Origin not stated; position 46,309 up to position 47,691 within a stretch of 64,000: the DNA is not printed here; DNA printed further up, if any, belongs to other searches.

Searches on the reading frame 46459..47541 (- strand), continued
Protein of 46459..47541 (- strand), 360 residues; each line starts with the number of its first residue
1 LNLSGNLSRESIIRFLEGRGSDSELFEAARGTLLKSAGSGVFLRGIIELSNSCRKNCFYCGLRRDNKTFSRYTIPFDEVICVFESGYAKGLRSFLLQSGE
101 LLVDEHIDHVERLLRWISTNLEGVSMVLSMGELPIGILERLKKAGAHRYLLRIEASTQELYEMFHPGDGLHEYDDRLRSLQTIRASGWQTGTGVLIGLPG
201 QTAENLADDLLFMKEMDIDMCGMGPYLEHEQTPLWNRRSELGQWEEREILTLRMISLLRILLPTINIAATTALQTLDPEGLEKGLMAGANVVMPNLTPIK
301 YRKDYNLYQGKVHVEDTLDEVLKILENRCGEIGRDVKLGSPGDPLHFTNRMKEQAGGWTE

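Call 31: search_protein_families(library=ncbifam, proteins=[L013:3109-4029:+, L013:4070-5617:+, L013:6531-7157:+, L013:7377-8108:+, L013:8328-9752:-, L013:9908-11038:+, L013:10944-12263:+, L013:12919-14460:+, L013:14476-15975:+, L013:15968-17218:+], max_evalue=0.00001)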
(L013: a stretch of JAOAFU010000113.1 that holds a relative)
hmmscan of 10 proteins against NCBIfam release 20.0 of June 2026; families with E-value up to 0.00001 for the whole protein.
L013:3109-4029:+ (306 aa): 1 family
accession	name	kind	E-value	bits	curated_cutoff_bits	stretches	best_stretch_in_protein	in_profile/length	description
NF052623.1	Npun_F2552_fam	equivalog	2.5e-21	76.4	500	1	55-301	21-266/314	Npun_F2552 family protein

L013:4070-5617:+ (515 aa): 34 families (the best 25 are shown)
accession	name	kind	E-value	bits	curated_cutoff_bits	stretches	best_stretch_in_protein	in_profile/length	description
TIGR02163.1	napH_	subfamily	3.1e-26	92.5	213.05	2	166-273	138-254/255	NapH/MauN family ferredoxin-type protein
NF007013.0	PRK09477.1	equivalog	9.5e-22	77.4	234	2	166-275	161-279/286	quinol dehydrogenase ferredoxin subunit NapH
TIGR00402.1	napF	equivalog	2e-17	63.5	102.2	1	329-480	16-145/149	ferredoxin-type protein NapF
NF007012.0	PRK09476.1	equivalog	2.4e-16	59.7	269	1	289-481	6-199/254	ferredoxin-type protein NapG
NF058577.1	FdxA_fam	equivalog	1.2e-14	54.2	65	1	422-480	3-50/52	4Fe-4S ferredoxin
TIGR02700.1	flavo_MJ0208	hypoth_equivalog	1.3e-14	54.1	251.35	1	202-284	126-207/234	dihydromethanopterin reductase (acceptor)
TIGR00397.1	mauM_napG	subfamily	1.7e-14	53.9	178.85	1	330-478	35-187/213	MauM/NapG family ferredoxin-type protein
NF045874.1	Vhu_polyferre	exception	6.1e-13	48.2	600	1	348-484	196-310/381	F420-non-reducing hydrogenase associated-polyferredoxin VhuB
NF038196.1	ferrodoxin_EFR1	subfamily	1.2e-12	48.4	75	1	224-275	183-234/242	EFR1 family ferrodoxin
NF042909.1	FMH_DH_FwdF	exception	1.2e-12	47.6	375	1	342-487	49-199/336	tungsten-dependent formylmethanofuran dehydrogenase subunit FwdF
TIGR01971.1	NuoI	subfamily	1.3e-12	47.3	113.05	0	392-451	46-100/121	NADH-quinone oxidoreductase, chain I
TIGR02179.1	PorD_KorD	subfamily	5.8e-12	45.6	60.05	0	222-272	21-74/78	2-oxoacid:acceptor oxidoreductase, delta subunit, pyruvate/2-ketoisovalerate family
NF043069.1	T4HPD_activ_SAM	equivalog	2.2e-11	43.7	425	1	220-285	45-114/299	trans-4-hydroxy-L-proline dehydratase activase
NF040864.1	HgcB_ferredoxin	equivalog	1.8e-10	40.5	99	0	221-273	9-64/93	mercury methylation ferredoxin HgcB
NF043039.1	HgcAB_like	equivalog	2.4e-10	40.5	285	1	107-270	180-349/350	HgcAB-like fusion protein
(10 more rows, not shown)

L013:6531-7157:+ (208 aa): 0 families

L013:7377-8108:+ (243 aa): 15 families
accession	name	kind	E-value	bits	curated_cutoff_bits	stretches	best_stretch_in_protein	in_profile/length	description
NF040810.1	BenC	equivalog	2.2e-27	96.1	430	1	34-242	108-330/333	benzoate 1,2-dioxygenase electron transfer component BenC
NF045803.1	MethMoxFADbindMmoC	equivalog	2.7e-22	79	500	1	51-242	134-340/343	aromatic/alkene monooxygenase hydroxylase FAD-binding subunit MmoC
TIGR02160.1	PA_CoA_Oxy5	hypoth_equivalog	6.2e-18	64.7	420.8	1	34-149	5-128/352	1,2-phenylacetyl-CoA epoxidase subunit PaaE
NF008822.0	PRK11872.1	equivalog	6.3e-17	61.6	402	1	30-242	106-335/341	anthranilate 1,2-dioxygenase electron transfer component AntC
NF007964.0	PRK10684.1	equivalog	7.6e-14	51.4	383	1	35-243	14-238/333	NADH oxidoreductase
NF008178.0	PRK10926.1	equivalog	1.2e-11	44.3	390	1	34-165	8-145/248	ferredoxin--NADP(+) reductase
NF000798.0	PRK00054.1-3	equivalog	1.3e-11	44.6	219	1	32-230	7-197/244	dihydroorotate dehydrogenase electron transfer subunit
TIGR02911.1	sulfite_red_B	equivalog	4.6e-11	42.3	288.6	1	32-240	7-222/261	anaerobic sulfite reductase subunit AsrB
NF009805.0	PRK13289.1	equivalog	6.8e-11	41.7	432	1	52-240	180-390/399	NO-inducible flavohemoprotein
NF000796.0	PRK00054.1-1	equivalog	1.1e-10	41.2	224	1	37-241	10-202/254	dihydroorotate dehydrogenase electron transfer subunit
NF006220.0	PRK08345.1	subfamily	3.4e-10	39.6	395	1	33-151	13-134/294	cytochrome-c3 hydrogenase subunit gamma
NF005963.0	PRK08051.1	equivalog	5.1e-09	35.8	230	1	34-242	7-230/233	NAD(P)H-flavin reductase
NF058606.1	GlBtMonoRdsGbcB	equivalog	9e-08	31.4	500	1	44-155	29-143/362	glycine betaine monooxygenase reductase subunit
TIGR01941.1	nqrF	equivalog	1e-06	28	295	0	196-241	357-402/405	NADH:ubiquinone reductase (Na(+)-transporting) subunit F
NF052252.1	flav_redu_LuxG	exception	4.5e-06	26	340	0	34-147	4-119/232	flavin mononucleotide reductase LuxG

L013:8328-9752:- (474 aa): 16 families
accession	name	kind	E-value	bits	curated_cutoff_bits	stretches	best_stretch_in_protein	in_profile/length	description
TIGR03955.1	rSAM_HydG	equivalog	3.8e-159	530.1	312.15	1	8-472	1-468/470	[FeFe] hydrogenase H-cluster radical SAM maturase HydG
TIGR02351.2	thiH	equivalog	9.7e-87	291.4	380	1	38-386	22-359/364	2-iminoacetate synthase ThiH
TIGR03910.1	pyrrolys_PylB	equivalog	4.4e-28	98.2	348.2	1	36-313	3-270/347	methylornithine synthase PylB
TIGR03956.1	rSAM_HydE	equivalog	3.6e-23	82.3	254.6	1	45-254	5-207/340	[FeFe] hydrogenase H-cluster radical SAM maturase HydE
TIGR04158.1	rSAM_MIA_synth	equivalog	4.3e-23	81.7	400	1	83-369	54-345/368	3-methyl-2-indolic acid synthase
TIGR00433.2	bioB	equivalog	8.2e-14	51.5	225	1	59-320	11-260/307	biotin synthase BioB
NF005609.0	PRK07360.1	equivalog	1.4e-12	47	426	1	35-173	5-140/374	7,8-didemethyl-8-hydroxy-5-deazariboflavin synthase subunit CofH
TIGR03700.1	mena_SCO4494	equivalog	7e-11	41.6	434.55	1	43-162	3-121/351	aminofutalosine synthase MqnE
TIGR03699.1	menaquin_MqnC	equivalog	1.4e-10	40.5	428.1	1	52-162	4-114/342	cyclic dehypoxanthinyl futalosine synthase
TIGR03551.1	F420_cofH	equivalog_domain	9.7e-10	37.8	374.1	1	60-164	10-114/345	5-amino-6-(D-ribitylamino)uracil--L-tyrosine 4-hydroxyphenyl transferase CofH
NF004884.0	PRK06245.1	equivalog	2e-09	36.8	209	1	94-312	20-243/340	7,8-didemethyl-8-hydroxy-5-deazariboflavin synthase subunit CofG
TIGR00423.1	TIGR00423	subfamily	5.7e-09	35.6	260.25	1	96-164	12-80/310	CofH family radical SAM protein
TIGR03550.1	F420_cofG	equivalog_domain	9.2e-09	34.9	213.35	1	90-315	7-239/322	7,8-didemethyl-8-hydroxy-5-deazariboflavin synthase CofG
NF006276.0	PRK08444.1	equivalog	2.5e-06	26.8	560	1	41-162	3-122/353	aminofutalosine synthase MqnE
NF006277.0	PRK08445.1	equivalog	6e-06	25.3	576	1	68-162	18-115/348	dehypoxanthine futalosine cyclase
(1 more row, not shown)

L013:9908-11038:+ (376 aa): 18 families
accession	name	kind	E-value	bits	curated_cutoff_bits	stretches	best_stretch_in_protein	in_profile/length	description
TIGR03956.1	rSAM_HydE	equivalog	4e-108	361.7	254.6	1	5-353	5-339/340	[FeFe] hydrogenase H-cluster radical SAM maturase HydE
TIGR03910.1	pyrrolys_PylB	equivalog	1.1e-35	123.2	348.2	1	16-310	19-304/347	methylornithine synthase PylB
TIGR00433.2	bioB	equivalog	2e-22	79.8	225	1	25-303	13-282/307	biotin synthase BioB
TIGR02351.2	thiH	equivalog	4.3e-21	75.4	380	1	32-209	53-227/364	2-iminoacetate synthase ThiH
TIGR03955.1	rSAM_HydG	equivalog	4.7e-15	55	312.15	1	26-236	59-271/470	[FeFe] hydrogenase H-cluster radical SAM maturase HydG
TIGR03957.1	rSAM_HmdB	equivalog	1.8e-12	47.1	320.9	1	24-301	11-277/317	5,10-methenyltetrahydromethanopterin hydrogenase cofactor biosynthesis protein HmdB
TIGR00423.1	TIGR00423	subfamily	7.3e-12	45.1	260.25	1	56-134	9-85/310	CofH family radical SAM protein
TIGR03700.1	mena_SCO4494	equivalog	8.6e-12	44.6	434.55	1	31-134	25-128/351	aminofutalosine synthase MqnE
TIGR03551.1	F420_cofH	equivalog_domain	9.6e-12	44.4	374.1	1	24-134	10-119/345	5-amino-6-(D-ribitylamino)uracil--L-tyrosine 4-hydroxyphenyl transferase CofH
NF005609.0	PRK07360.1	equivalog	2.5e-10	39.6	426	1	16-130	22-139/374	7,8-didemethyl-8-hydroxy-5-deazariboflavin synthase subunit CofH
TIGR03699.1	menaquin_MqnC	equivalog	3.2e-10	39.4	428.1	1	32-136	18-123/342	cyclic dehypoxanthinyl futalosine synthase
NF006687.0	PRK09234.1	equivalog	8.6e-09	34.1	1018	1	14-124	491-606/849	bifunctional FO biosynthesis protein CofGH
NF045502.1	variant_rSAM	domain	3.7e-08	32.7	125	1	63-173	143-262/357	radical SAM protein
NF001199.0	PRK00164.2-1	equivalog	7.3e-08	31.9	231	1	56-182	16-137/308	GTP 3',8-cyclase MoaA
NF053743.1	LipS2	equivalog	7e-07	29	270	1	59-228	30-195/292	LipS2 family lipoyl synthase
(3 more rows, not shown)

L013:10944-12263:+ (439 aa): 38 families (the best 25 are shown)
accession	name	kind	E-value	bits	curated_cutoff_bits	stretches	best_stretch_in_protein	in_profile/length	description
TIGR02079.1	THD1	equivalog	2.8e-195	648.9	440.55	1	32-439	2-410/410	threonine ammonia-lyase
NF006390.0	PRK08639.1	equivalog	4.2e-194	645.3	421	1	26-439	5-418/418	threonine ammonia-lyase IlvA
NF006674.0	PRK09224.1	subfamily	8.5e-115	384.3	577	1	39-428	18-403/508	threonine ammonia-lyase IlvA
TIGR01124.1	ilvA_2Cterm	equivalog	2e-112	376.3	411.3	1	39-429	10-396/499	threonine ammonia-lyase, biosynthetic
NF009130.0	PRK12483.1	subfamily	1.3e-104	350.7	801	1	37-424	28-412/521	threonine ammonia-lyase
TIGR01127.1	ilvA_1Cterm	equivalog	3.4e-94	315.9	378.75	1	47-417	1-370/380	threonine ammonia-lyase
NF005600.0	PRK07334.1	equivalog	2e-93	313.2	496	1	25-376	7-352/408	threonine ammonia-lyase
NF006389.0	PRK08638.1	equivalog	2.2e-82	276.7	453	1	25-346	6-325/333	bifunctional threonine ammonia-lyase/L-serine ammonia-lyase TdcB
NF005292.0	PRK06815.1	equivalog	1.5e-76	257.5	371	1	31-340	6-312/320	threonine/serine dehydratase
NF005680.0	PRK07476.1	equivalog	1.8e-73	247.4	413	1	27-344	4-319/326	hydroxyectoine utilization dehydratase EutB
NF005454.0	PRK07048.1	equivalog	3.9e-73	246.4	452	1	27-344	6-319/324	threo-3-hydroxy-L-aspartate ammonia-lyase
TIGR02991.1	ectoine_eutB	equivalog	2.8e-63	213.8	413.35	1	28-339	1-309/317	hydroxyectoine utilization dehydratase EutB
NF006094.0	PRK08246.1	subfamily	5.4e-62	210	331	1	30-340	7-308/310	serine/threonine dehydratase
NF005147.0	PRK06608.1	equivalog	6.9e-59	199.3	380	1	28-350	6-325/339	serine/threonine dehydratase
NF006455.0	PRK08813.1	equivalog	3.1e-58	197.8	489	1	27-339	20-313/374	threonine dehydratase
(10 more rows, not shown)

L013:12919-14460:+ (513 aa): 3 families
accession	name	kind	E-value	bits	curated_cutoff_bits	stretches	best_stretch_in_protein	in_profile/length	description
NF007856.0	PRK10565.1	equivalog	2.6e-81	273.8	703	1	7-503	8-497/510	bifunctional ADP-dependent NAD(P)H-hydrate dehydratase/NAD(P)H-hydrate epimerase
TIGR00196.1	yjeF_cterm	hypoth_equivalog_domain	1.1e-65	221.8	129.85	1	235-503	5-274/277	NAD(P)H-hydrate dehydratase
TIGR00197.1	yjeF_nterm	hypoth_equivalog_domain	5.1e-38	130.8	88.6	1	21-224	7-204/206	NAD(P)H-hydrate epimerase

L013:14476-15975:+ (499 aa): 0 families

L013:15968-17218:+ (416 aa): 6 families
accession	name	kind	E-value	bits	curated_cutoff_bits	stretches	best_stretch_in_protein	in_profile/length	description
TIGR00900.1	2A0121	subfamily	5.3e-40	137.9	319.6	1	15-375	1-360/364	H+ Antiporter protein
NF007792.0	PRK10489.1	equivalog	1.3e-36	126.6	324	1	12-413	16-410/419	enterobactin transporter EntS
NF012178.0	tet_MFS_V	exception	2.4e-17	63.1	640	1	10-357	5-353/409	tetracycline efflux MFS transporter Tet(V)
TIGR00880.1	2_A_01_02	superfamily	2.6e-09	37.3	131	1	61-198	11-137/141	multidrug resistance protein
NF000245.1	macrolide_MefA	exception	2e-07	30.4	675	1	23-409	21-403/405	macrolide efflux MFS transporter Mef(A)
NF006386.0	PRK08633.1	equivalog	3.9e-06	24.9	1221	1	29-395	25-401/1147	acyl-[ACP]--phospholipid O-acyltransferase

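Call 37: search_solved_structures(query=window:46459-47541:-, max_evalue=1e-10, show_alignments=1)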
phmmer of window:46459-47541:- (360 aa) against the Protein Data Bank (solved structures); distinct sequences matched with E-value up to 1e-10: 12.
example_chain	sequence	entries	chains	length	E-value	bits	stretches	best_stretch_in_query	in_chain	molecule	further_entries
5fep_A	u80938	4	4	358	1.6e-69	237.9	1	16-335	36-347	[FeFe] hydrogenase maturase subunit HydE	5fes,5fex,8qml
7o1o_A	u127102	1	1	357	1.8e-69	237.7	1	16-335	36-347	[FeFe] hydrogenase maturase subunit HydE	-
5few_A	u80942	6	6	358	1.8e-69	237.7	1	16-335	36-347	[FeFe] hydrogenase maturase subunit HydE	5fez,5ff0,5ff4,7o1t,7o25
8qmk_A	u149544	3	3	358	6.7e-69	235.8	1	16-335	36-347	[FeFe] hydrogenase maturase subunit HydE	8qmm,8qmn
3ciw_A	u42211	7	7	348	6.8e-69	235.8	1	16-326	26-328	FeFe-Hydrogenase maturase | [FeFe] hydrogenase maturase subunit HydE | Biotin synthetase, putative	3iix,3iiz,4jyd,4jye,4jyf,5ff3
7o1p_A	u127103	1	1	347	8e-69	235.6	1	16-326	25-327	[FeFe] hydrogenase maturase subunit HydE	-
3cix_A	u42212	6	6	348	8.1e-69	235.6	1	16-326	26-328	FeFe-Hydrogenase maturase | [FeFe] hydrogenase maturase subunit HydE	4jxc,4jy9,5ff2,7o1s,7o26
4jy8_A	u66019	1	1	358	8.9e-69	235.4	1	16-326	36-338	FEFE-HYDROGENASE MATURASE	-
3t7v_A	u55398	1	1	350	3.8e-14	55.7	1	16-301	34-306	methylornithine synthase PylB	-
4rtb_A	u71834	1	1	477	3.8e-13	52.4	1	22-285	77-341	HydG protein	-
4wcx_A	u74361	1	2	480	5.6e-13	51.9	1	12-226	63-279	Biotin and thiamin synthesis associated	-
8vcw_A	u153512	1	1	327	9.7e-11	44.5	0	24-290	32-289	Biotin synthase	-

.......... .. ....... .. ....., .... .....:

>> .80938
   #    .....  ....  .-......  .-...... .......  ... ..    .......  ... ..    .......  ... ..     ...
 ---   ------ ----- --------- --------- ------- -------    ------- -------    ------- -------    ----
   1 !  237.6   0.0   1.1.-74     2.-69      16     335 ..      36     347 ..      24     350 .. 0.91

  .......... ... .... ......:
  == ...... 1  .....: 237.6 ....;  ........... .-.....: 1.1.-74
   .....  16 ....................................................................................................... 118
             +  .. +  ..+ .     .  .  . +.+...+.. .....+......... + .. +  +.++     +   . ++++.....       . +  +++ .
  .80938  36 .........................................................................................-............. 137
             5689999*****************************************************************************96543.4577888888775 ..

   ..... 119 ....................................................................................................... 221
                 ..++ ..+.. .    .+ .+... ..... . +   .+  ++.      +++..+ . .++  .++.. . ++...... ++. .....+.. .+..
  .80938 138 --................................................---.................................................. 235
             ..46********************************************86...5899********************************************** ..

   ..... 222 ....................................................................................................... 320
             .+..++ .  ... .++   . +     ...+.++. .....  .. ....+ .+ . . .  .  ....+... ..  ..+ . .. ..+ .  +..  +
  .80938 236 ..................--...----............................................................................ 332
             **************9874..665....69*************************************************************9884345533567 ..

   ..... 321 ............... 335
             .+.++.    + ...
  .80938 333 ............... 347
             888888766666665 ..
